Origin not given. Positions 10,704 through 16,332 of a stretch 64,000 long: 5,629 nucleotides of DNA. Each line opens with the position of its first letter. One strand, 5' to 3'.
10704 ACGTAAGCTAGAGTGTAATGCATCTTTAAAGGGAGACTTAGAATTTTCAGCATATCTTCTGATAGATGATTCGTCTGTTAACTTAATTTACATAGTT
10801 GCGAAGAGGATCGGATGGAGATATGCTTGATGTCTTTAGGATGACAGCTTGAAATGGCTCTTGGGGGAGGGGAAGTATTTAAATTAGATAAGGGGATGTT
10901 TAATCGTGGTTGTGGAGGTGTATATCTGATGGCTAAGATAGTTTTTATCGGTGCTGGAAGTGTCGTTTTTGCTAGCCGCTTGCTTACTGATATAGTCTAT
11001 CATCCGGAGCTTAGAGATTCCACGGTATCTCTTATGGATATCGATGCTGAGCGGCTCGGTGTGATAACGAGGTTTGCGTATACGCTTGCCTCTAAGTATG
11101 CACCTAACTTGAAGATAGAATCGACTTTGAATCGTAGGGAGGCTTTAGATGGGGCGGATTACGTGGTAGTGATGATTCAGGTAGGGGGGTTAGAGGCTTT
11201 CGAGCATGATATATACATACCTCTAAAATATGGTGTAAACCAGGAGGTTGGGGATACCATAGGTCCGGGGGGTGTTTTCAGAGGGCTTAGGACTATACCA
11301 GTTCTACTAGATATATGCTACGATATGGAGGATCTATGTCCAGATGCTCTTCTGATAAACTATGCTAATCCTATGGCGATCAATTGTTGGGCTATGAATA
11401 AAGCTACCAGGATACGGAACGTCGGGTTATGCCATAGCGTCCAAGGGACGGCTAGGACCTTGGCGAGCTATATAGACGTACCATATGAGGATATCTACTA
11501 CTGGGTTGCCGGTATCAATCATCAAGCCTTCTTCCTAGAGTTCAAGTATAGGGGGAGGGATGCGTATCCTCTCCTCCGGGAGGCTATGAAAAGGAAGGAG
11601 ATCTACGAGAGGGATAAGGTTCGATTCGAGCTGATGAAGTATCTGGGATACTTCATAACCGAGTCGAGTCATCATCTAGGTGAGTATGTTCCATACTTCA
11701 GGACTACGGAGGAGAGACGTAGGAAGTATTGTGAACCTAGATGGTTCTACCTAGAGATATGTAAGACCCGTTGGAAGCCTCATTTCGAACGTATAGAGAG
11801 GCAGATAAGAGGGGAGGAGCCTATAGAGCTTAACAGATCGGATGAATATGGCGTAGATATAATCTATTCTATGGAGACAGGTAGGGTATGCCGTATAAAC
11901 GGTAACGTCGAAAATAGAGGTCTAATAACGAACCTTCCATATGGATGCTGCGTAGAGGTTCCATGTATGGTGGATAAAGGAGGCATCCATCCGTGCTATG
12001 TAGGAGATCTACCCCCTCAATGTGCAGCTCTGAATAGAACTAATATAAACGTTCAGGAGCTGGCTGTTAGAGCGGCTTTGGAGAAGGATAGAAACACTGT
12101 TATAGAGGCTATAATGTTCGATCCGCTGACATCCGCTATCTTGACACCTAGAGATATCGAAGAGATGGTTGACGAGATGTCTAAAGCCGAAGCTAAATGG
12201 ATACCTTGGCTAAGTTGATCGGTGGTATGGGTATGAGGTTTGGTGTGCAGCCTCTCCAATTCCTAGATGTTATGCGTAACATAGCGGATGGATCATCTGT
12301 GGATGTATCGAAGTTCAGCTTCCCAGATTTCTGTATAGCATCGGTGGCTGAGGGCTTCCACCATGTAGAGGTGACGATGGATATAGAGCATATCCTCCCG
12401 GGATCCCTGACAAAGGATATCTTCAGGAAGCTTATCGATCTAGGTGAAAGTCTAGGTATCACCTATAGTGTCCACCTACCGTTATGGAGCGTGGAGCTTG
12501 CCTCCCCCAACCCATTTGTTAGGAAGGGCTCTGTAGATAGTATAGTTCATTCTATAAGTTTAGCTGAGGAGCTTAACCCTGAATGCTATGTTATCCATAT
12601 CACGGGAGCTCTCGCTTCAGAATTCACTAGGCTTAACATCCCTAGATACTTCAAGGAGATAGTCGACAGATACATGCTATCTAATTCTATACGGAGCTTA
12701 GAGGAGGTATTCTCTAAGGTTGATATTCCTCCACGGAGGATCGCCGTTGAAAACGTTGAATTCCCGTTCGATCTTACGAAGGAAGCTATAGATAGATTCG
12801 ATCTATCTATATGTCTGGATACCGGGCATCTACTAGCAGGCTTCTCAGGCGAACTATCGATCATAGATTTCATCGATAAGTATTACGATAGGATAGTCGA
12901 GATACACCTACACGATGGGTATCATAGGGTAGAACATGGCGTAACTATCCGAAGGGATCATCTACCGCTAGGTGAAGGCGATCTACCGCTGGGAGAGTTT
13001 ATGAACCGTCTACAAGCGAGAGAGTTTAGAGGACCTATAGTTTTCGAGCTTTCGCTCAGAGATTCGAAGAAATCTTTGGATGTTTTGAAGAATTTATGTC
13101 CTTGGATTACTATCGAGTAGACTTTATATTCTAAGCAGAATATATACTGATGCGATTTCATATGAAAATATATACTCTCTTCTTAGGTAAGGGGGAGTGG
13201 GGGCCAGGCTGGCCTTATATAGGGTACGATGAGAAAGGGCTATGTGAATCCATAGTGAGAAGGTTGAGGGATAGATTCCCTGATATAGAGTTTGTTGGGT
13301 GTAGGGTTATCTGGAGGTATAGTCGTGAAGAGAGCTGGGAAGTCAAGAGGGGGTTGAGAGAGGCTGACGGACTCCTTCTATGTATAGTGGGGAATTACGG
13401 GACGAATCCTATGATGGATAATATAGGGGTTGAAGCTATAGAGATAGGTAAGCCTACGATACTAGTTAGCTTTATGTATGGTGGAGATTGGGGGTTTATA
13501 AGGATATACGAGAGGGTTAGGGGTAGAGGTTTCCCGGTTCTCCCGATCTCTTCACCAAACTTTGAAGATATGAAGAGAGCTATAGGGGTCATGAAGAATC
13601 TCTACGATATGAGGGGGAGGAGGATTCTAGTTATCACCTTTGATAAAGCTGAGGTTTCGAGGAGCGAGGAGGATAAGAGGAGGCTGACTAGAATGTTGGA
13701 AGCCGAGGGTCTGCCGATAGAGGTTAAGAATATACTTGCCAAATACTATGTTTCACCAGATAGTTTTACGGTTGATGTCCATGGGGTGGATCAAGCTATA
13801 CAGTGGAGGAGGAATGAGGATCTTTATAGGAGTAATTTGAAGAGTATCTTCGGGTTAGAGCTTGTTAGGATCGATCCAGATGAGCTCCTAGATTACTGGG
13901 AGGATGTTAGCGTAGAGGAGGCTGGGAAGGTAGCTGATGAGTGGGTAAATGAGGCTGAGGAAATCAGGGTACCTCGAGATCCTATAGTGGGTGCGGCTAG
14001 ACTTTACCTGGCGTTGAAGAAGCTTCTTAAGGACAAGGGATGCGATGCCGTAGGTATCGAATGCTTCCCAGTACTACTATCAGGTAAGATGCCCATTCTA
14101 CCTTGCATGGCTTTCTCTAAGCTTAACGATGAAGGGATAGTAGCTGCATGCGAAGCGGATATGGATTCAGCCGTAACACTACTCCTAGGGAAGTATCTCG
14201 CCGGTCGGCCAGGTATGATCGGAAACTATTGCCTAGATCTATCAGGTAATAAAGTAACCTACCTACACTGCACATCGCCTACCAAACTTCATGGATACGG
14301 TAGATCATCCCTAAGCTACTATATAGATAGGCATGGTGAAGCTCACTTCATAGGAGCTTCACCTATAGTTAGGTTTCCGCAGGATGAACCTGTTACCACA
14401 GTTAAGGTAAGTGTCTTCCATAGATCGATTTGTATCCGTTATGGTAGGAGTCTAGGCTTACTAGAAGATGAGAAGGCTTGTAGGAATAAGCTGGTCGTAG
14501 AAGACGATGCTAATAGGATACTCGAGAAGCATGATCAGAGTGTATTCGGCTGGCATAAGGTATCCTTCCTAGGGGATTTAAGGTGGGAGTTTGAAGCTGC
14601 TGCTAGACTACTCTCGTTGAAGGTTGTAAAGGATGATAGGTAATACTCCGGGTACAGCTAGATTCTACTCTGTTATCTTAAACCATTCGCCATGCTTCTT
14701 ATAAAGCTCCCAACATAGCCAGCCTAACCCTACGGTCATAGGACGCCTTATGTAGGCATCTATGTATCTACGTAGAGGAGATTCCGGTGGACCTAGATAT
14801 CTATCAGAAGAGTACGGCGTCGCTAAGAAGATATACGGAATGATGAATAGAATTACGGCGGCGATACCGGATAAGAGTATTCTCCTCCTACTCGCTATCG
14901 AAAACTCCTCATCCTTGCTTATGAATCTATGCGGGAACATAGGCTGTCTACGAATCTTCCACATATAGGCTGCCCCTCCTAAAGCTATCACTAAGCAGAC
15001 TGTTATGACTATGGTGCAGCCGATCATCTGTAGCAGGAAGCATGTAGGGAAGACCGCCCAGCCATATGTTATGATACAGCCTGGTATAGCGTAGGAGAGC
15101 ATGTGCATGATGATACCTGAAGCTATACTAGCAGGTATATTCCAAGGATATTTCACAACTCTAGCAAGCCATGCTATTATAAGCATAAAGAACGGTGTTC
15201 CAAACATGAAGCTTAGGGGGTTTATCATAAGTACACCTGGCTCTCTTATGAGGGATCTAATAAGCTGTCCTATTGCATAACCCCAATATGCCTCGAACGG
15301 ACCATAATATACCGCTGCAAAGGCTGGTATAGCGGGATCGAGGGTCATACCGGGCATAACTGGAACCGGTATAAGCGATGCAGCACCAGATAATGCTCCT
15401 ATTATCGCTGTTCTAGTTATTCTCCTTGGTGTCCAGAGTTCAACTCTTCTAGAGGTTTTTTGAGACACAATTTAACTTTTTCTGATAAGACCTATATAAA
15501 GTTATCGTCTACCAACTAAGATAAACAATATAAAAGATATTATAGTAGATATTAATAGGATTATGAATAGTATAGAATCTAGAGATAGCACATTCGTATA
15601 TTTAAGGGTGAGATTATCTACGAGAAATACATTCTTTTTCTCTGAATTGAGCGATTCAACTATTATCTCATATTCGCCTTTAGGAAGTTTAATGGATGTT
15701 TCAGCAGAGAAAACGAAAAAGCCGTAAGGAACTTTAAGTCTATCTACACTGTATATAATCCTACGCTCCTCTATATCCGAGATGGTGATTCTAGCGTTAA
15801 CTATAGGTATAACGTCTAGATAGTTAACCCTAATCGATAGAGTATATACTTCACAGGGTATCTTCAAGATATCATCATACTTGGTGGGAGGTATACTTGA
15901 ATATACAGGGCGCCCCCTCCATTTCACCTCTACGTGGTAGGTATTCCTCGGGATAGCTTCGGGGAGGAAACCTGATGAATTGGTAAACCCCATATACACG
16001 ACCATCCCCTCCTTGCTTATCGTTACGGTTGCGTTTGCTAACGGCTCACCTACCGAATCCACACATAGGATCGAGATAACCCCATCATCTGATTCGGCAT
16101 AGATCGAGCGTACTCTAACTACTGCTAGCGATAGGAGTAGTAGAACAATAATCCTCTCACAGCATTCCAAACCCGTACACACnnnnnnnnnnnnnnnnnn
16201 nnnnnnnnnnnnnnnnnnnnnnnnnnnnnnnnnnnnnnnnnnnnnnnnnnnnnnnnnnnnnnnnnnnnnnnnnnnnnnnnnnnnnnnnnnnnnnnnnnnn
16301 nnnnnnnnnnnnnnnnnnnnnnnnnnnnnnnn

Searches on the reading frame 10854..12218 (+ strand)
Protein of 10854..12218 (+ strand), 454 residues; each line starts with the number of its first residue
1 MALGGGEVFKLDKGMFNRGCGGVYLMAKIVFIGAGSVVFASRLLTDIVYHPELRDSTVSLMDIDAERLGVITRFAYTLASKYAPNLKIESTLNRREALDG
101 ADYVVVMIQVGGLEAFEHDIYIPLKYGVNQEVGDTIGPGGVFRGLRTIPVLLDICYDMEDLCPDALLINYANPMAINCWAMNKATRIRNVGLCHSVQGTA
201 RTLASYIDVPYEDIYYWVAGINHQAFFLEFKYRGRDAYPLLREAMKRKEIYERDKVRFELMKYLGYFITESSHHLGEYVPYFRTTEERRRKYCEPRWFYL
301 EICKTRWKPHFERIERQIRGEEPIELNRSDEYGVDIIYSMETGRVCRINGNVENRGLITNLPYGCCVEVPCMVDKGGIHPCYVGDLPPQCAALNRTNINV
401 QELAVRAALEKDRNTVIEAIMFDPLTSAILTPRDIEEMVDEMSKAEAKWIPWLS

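Call 38: search_protein_families(library=pfam, proteins=[window:10854-12218:+], max_evalue=0.001)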
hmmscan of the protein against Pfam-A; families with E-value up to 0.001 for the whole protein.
window:10854-12218:+ (454 aa): 2 families
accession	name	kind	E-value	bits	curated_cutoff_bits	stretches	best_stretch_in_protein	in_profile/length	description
PF02056.22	Glyco_hydro_4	-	2.9e-62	209.9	23.2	1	28-207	1-181/183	Family 4 glycosyl hydrolase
PF11975.13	Glyco_hydro_4C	-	6.2e-61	206.5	24.1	1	218-426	1-211/211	Family 4 glycosyl hydrolase C-terminal domain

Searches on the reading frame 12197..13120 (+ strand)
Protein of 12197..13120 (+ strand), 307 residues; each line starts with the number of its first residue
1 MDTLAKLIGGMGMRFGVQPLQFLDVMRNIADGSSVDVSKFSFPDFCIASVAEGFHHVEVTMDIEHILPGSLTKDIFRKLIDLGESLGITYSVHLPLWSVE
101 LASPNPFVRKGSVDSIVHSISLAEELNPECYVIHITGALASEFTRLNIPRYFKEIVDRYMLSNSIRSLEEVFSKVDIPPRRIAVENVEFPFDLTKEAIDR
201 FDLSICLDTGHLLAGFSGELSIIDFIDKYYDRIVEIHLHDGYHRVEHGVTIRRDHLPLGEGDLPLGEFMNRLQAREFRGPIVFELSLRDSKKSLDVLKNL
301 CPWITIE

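Call 38: search_protein_families(library=pfam, proteins=[window:12197-13120:+], max_evalue=0.001)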
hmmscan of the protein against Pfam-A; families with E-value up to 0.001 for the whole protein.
window:12197-13120:+ (307 aa): 1 family
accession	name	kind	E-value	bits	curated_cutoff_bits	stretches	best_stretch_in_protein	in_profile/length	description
PF01261.30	AP_endonuc_2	-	6.2e-23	82.2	31.1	1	52-299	7-248/249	Xylose isomerase-like TIM barrel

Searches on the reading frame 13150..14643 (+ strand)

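Call 38: search_protein_families(library=pfam, proteins=[window:13150-14643:+], max_evalue=0.001)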
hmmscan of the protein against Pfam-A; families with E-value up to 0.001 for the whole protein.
window:13150-14643:+ (497 aa): 1 family
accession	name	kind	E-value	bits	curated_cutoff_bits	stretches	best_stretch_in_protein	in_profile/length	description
PF24856.1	AraA_central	-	0.00092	20.1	24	0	247-348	39-143/148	L-arabinose isomerase central domain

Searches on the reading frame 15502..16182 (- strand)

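Call 39: search_protein_families(library=pfam, proteins=[window:15502-16182:-], max_evalue=0.001)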
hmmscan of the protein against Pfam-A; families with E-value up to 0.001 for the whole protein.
window:15502-16182:- (226 aa): 1 family
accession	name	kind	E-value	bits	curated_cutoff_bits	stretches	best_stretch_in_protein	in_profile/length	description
PF13620.12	CarboxypepD_reg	-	5.3e-05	23.9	32.3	0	41-88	7-56/82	Carboxypeptidase regulatory-like domain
